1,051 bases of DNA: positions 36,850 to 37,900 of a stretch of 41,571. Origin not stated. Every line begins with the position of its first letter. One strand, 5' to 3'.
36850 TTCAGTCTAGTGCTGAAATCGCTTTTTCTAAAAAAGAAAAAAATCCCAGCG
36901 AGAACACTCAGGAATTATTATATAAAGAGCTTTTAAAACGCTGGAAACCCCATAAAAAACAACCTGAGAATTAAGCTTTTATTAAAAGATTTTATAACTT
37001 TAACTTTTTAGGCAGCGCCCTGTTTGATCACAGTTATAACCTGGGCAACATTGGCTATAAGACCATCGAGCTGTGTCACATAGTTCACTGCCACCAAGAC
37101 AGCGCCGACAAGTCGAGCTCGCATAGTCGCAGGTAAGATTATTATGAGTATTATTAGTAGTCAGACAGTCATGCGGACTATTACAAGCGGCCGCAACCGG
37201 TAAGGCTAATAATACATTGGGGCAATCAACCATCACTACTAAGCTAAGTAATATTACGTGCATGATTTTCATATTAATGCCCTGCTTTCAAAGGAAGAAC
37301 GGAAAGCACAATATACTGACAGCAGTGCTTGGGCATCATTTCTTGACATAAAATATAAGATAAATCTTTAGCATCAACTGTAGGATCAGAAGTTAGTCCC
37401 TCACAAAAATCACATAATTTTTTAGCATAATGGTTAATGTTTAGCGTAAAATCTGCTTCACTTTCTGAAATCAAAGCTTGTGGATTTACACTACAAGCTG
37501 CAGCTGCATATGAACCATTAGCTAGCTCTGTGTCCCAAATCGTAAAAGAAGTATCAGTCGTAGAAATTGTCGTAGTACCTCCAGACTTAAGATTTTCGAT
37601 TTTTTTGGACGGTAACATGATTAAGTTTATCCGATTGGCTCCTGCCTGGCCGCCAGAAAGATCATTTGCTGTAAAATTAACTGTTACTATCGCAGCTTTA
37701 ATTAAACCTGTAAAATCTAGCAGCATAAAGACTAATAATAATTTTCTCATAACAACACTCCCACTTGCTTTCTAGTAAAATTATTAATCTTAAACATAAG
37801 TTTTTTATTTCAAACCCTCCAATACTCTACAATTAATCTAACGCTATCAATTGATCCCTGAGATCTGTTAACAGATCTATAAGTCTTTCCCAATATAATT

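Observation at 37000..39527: Five-gene operon of exported proteins only: three divergent paralogues, a beta-rich Cys-tailed protein and a knottin-like 10-Cys peptide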

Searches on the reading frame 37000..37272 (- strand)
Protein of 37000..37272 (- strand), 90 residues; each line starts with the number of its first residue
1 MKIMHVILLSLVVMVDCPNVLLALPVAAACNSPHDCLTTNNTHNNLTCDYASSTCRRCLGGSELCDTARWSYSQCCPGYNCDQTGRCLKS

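Call 5: search_protein_families(library=pfam, proteins=[window:37000-37272:-], max_evalue=1)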
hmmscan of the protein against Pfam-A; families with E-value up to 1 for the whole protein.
window:37000-37272:- (90 aa): 0 families

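Call 7: find_encoding_contigs(protein=window:37000-37272:-, flank=10000, max_places=6)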
Protein window:37000-37272:- (90 aa): 10 contigs read that carry it; 5 places shown.
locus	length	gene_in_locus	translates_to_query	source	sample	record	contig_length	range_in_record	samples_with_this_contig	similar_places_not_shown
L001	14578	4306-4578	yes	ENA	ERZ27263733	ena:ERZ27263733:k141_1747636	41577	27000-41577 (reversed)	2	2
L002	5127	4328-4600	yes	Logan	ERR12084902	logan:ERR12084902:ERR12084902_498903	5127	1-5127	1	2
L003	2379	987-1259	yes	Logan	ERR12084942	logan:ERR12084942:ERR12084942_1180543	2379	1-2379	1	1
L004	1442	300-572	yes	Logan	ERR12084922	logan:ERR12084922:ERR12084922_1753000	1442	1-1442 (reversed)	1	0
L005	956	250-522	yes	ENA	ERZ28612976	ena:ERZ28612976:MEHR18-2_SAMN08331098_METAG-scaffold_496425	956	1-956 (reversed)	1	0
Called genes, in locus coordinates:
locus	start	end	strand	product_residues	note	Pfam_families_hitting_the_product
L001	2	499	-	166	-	?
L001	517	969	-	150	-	PF02502:LacAB_rpiB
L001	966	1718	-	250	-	-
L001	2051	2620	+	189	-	-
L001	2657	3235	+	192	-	-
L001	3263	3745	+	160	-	-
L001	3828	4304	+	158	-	-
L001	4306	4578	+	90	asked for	-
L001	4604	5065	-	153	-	-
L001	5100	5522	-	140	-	PF00376:MerR, PF13411:MerR_1, PF13591:MerR_2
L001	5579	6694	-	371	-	PF01926:MMR_HSR1, PF02421:FeoB_N (weak), PF06071:YchF-GTPase_C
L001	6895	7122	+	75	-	-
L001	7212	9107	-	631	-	PF00012:HSP70, PF06723:MreB_Mbl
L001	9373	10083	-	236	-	-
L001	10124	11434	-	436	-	-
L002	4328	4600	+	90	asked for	-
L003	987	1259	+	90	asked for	-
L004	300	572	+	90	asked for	-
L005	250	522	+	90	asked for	-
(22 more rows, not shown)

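Call 16: find_homologous_proteins(query=window:37000-37272:-, max_evalue=0.01)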
Query window:37000-37272:- (90 aa): 1 proteins with E <= 0.01 among 1 candidates.
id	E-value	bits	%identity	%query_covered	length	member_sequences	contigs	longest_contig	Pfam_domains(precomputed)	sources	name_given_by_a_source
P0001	1.4e-55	203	100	100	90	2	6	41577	-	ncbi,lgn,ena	-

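Call 18: find_related_loci(query=A1, collection=metagenome_contigs, flank=8000)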
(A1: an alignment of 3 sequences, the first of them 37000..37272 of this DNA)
Query A1 (90 aa) in metagenome_contigs; peptide patterns used: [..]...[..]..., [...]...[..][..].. (x = any residue, [..] = any of these).
600 stretches matched a pattern, but none encodes a relative of the query by tblastn (E <= 1e-3).

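Call 25: search_solved_structures(query=A1, max_evalue=10, show_alignments=3)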
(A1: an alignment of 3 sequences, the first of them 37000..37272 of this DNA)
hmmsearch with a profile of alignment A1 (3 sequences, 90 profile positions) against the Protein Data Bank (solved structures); distinct sequences matched with E-value up to 10: 14.
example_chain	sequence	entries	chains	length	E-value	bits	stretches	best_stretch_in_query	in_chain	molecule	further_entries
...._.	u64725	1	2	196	0.13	15.7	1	47-86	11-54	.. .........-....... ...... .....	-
4i7b_A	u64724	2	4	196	0.13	15.7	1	47-86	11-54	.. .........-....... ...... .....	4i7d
4c9z_A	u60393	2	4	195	0.15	15.4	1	47-86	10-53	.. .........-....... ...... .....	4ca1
8heo_A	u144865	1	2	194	0.16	15.4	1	47-86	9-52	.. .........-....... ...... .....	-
2a25_A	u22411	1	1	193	0.16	15.4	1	47-86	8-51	Ubiquitin ligase SIAH1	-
4x3g_A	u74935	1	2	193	0.16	15.4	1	47-86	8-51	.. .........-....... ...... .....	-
5wzz_A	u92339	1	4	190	0.21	15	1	48-86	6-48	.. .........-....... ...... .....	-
2an6_A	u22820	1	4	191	0.71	13.3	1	47-86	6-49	Ubiquitin ligase SIAH1A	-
1k2f_A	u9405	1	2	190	0.83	13.1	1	48-86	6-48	siah-1A protein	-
2lzy_A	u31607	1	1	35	1.1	12.7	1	57-81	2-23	ABU8-3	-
2jtb_A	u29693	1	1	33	1.7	12.1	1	58-85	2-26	Hainantoxin-3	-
2ll1_A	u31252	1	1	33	2.2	11.7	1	58-88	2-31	U1-TRTX-Sp1a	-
2m3j_A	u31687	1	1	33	4.6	10.7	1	58-81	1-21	Asteropsin_E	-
2n2g_A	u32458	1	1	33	6.4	10.2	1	58-81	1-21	Asteropsin_F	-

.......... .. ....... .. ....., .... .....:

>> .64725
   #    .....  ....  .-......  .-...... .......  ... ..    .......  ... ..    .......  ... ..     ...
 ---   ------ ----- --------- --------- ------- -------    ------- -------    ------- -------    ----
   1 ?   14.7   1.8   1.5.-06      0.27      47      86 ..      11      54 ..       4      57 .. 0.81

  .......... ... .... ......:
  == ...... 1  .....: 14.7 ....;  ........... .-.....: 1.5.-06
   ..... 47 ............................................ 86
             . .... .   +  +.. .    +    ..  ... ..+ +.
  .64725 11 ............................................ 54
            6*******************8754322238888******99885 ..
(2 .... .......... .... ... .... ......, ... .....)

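Call 29: search_protein_representatives(protein=window:37000-37272:-)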
Query: 90 residues. Proteins with E-value up to 0.001 (for the whole library): 3; up to 1e-10: 2; up to 1e-30: 1. The best 3 are listed.
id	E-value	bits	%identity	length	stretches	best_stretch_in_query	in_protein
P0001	4.3e-56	203.1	100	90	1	1-90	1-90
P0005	5.1e-11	58.8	29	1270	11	42-85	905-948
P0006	5.4e-10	55.5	45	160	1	18-89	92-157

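Call 31: find_encoding_contigs(protein=P0006, flank=10000, max_places=5)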
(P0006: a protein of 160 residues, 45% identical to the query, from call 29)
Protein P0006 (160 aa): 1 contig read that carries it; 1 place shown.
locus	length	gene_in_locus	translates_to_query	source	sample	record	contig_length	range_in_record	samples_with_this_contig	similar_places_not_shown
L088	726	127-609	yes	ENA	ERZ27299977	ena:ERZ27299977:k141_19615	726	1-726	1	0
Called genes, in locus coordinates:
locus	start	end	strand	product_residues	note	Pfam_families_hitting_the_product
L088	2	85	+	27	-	?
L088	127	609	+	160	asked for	-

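Call 41: search_protein_families(library=ncbifam, proteins=[window:37000-37272:-, P0006], max_evalue=1)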
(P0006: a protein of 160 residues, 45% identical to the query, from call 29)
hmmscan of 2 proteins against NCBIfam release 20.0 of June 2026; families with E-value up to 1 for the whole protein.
window:37000-37272:- (90 aa): 0 families

P0006 (160 aa): 0 families

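Call 53: predict_structure(alignment_id=A4)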
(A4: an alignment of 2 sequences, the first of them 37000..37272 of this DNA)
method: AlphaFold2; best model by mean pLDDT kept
length: 90 residues; sequences in the alignment: 2
mean_pLDDT: 63.2   pTM: 0.39
mean pLDDT of the five models: 63.2, 53.2, 52.6, 51.5, 51.3
residues with pLDDT >= 90: 0; 70-90: 43; 50-70: 21; < 50: 26
segments of 3 or more residues with pLDDT < 50: 9-26, 39-43
pLDDT, mean of each block of 10 residues (from residue 1): 50 39 50 64 62 75 73 73 83
secondary structure, 60 per line:
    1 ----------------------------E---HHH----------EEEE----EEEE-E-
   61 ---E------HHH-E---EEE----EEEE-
elements in order: E46-49 E54-57 E79-81 E86-89

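Call 58: fold_search(model_id=the predicted structure, library=pdb)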
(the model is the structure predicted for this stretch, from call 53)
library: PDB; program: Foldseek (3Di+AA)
matches with E <= 10: 37; with E <= 0.001: 0
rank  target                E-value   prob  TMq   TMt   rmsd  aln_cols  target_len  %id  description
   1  5z5k_B                5.0e-02  0.87  0.35  0.44   4.1        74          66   19  Structure of the DCC-Draxin complex (released 2018-06-20)
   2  3zxb_A                2.1e-01  0.54  0.40  0.51   8.7        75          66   19  Wild type single insulin-like growth factor binding domain protein (SIBD-1) from Cupiennius salei (released 2012-06-06)
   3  3zxb_B                3.7e-01  0.47  0.41  0.52   9.8        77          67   18  Wild type single insulin-like growth factor binding domain protein (SIBD-1) from Cupiennius salei (released 2012-06-06)
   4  5epm_C                6.1e-01  0.69  0.29  0.71   2.0        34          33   29  Ceratotoxin variant in complex with specific antibody Fab fragment (released 2016-05-04)
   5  2mxm_MODEL_1_A        7.1e-01  0.77  0.31  0.75   1.4        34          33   24  NMR solution structure of TRTX-Tp1a from the tarantula Thrixopelma pruriens (released 2015-06-03)
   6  1d1h_MODEL_1_A        7.1e-01  0.75  0.30  0.70   1.3        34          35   24  SOLUTION STRUCTURE OF HANATOXIN 1 (released 2000-09-20)
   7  1ryv_MODEL_1_A        1.4e+00  0.33  0.29  0.65   2.0        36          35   28  Three dimensional solution structure of the K27A MUTANT of sodium channels inhibitor HAINANTOXIN-IV BY 2D 1H-N (released 2004-01-13)
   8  8ivd_C                1.6e+00  0.21  0.34  0.27   4.0        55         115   22  COMPLEX STRUCTURE OF CD93-IGFBP7 (released 2024-01-17)
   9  3s2k_C                1.6e+00  0.15  0.37  0.42   5.2        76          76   21  Structural basis of Wnt signaling inhibition by Dickkopf binding to LRP5/6. (released 2011-11-02)
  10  6btv_MODEL_1_A        1.7e+00  0.28  0.27  0.64   2.2        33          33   33  Solution NMR structures for CcoTx-II (released 2018-05-09)
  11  1qk6_MODEL_1_A        1.8e+00  0.28  0.29  0.66   2.0        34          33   26  Solution structure of huwentoxin-I by NMR (released 1999-08-20)
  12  5fzx_MODEL_1_A        2.1e+00  0.30  0.28  0.64   1.9        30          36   23  High resolution solution NMR structure of the spider venom peptide U5- scytotoxin-Sth1a (released 2016-06-08)
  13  2jtb_MODEL_1_A        2.4e+00  0.30  0.29  0.69   1.6        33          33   27  Three dimensional solution structure of hainantoxin-III by 2D 1H-NMR (released 2007-08-21)
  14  5irx_E                2.4e+00  0.12  0.26  0.30   7.4        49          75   24  Structure of TRPV1 in complex with DkTx and RTX, determined in lipid nanodisc (released 2016-05-25)
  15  1w7z_A                2.6e+00  0.25  0.26  0.66   1.4        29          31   24  Crystal structure of the free (uncomplexed) Ecballium elaterium trypsin inhibitor (EETI-II) (released 2005-11-01)
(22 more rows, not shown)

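Call 72: find_related_loci(query=A8, collection=viral_contigs, flank=5000)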
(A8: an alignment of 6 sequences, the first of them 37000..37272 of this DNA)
Query A8 (90 aa) in viral_contigs; peptide patterns used: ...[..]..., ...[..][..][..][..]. (x = any residue, [..] = any of these).
36 stretches matched a pattern, but none encodes a relative of the query by tblastn (E <= 1e-3).

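Call 97: fold_search(model_id=the predicted structure, library=viral)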
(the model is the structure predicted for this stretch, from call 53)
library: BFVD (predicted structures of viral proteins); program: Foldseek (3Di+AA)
matches with E <= 10: 20; with E <= 0.001: 0
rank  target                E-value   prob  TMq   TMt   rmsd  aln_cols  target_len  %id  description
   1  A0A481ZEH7            3.3e-03  1.00  0.33  0.16   4.2        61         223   23  Transmembrane protein [Pithovirus LCPAC404]
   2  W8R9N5                4.4e-02  0.90  0.33  0.14   4.8        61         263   23  Uncharacterized protein [Chloriridovirus anopheles1]
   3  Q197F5                1.1e-01  0.25  0.29  0.14  15.1       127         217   16  Uncharacterized protein 005L [Invertebrate iridescent virus 3]
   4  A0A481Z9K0            2.6e-01  0.35  0.25  0.09   6.3        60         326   20  Transmembrane protein [Pithovirus LCPAC304]
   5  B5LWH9                6.2e-01  0.06  0.22  0.13  11.2        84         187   17  Uncharacterized protein [Feldmannia species virus]
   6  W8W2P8                1.1e+00  0.14  0.32  0.14   5.6        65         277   18  Uncharacterized protein [Invertebrate iridescent virus 22]
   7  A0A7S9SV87            1.3e+00  0.05  0.20  0.08  14.2        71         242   17  Uncharacterized protein [Virus NIOZ-UU159]
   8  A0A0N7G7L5            1.6e+00  0.06  0.19  0.06   8.0        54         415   17  Chitin-binding type-2 domain-containing protein [Chrysochromulina ericina virus CeV-01B]
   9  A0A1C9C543            1.6e+00  0.06  0.21  0.06   8.9        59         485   19  Uncharacterized protein [Heterosigma akashiwo virus 01]
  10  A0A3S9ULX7            3.7e+00  0.05  0.17  0.07   6.8        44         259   14  Uncharacterized protein [Gordonia phage WheatThin]
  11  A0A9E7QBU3            4.3e+00  0.03  0.15  0.23   7.5        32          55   16  Uncharacterized protein [Gordonia phage Aleemily]
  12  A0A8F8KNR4            5.7e+00  0.02  0.13  0.05   8.7        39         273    8  Metallophosphoesterase [Clandestinovirus]
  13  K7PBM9                6.1e+00  0.01  0.22  0.15  15.5       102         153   16  Protein ORF150D [Cyprinid herpesvirus 1]
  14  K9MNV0                7.6e+00  0.01  0.20  0.06   8.1        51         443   10  Fiber [Bovine adenovirus 6]
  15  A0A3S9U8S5            8.2e+00  0.02  0.15  0.13   3.6        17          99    6  Uncharacterized protein [Streptomyces phage Hiyaa]
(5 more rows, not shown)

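Call 98: search_protein_families(library=phrogs, proteins=[window:37000-37272:-, P0006], max_evalue=0.1)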
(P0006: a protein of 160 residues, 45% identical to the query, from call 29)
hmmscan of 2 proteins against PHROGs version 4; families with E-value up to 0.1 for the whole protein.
window:37000-37272:- (90 aa): 0 families

P0006 (160 aa): 0 families

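Call 99: search_protein_families(library=pfam, proteins=[P0006], max_evalue=5)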
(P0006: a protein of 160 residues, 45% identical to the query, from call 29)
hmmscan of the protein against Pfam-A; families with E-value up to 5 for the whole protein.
P0006 (160 aa): 0 families

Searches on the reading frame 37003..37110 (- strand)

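Call 99: search_protein_families(library=pfam, proteins=[window:37003-37110:-], max_evalue=5)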
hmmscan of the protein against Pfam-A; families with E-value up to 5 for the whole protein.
seq(36 aa): 1 family
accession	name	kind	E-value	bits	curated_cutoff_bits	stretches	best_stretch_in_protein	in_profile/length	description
PF05980.17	Toxin_7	-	0.23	12.2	27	1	4-28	2-24/34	Toxin 7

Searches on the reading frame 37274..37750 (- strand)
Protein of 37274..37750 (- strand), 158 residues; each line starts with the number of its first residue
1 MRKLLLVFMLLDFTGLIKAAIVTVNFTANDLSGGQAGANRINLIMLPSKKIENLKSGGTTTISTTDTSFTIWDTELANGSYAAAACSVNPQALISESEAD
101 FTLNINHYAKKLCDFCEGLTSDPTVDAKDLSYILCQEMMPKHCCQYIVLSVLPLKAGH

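Call 5: search_protein_families(library=pfam, proteins=[window:37274-37750:-], max_evalue=1)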
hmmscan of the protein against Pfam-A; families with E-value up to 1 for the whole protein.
window:37274-37750:- (158 aa): 0 families

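Call 41: search_protein_families(library=ncbifam, proteins=[window:37274-37750:-], max_evalue=1)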
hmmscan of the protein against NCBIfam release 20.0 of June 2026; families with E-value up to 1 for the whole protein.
window:37274-37750:- (158 aa): 0 families

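Call 77: search_solved_structures(query=A9, max_evalue=5)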
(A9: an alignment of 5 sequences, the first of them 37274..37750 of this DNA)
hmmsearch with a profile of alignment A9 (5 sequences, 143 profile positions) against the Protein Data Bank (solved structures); distinct sequences matched with E-value up to 5: 4.
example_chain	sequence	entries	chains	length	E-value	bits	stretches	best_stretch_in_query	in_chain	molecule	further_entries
8soi_A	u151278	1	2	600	0.29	14.4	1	85-117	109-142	RB1-inducible coiled-coil protein 1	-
5z7q_A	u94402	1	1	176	0.29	14.4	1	22-72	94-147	Flagellin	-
8sqz_A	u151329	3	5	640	0.31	14.3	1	85-117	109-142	RB1-inducible coiled-coil protein 1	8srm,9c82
4mel_A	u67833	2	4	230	1.5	12.1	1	8-77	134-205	Ubiquitin carboxyl-terminal hydrolase 11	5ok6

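Call 98: search_protein_families(library=phrogs, proteins=[window:37274-37750:-], max_evalue=0.1)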
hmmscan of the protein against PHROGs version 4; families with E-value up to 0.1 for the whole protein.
window:37274-37750:- (158 aa): 0 families
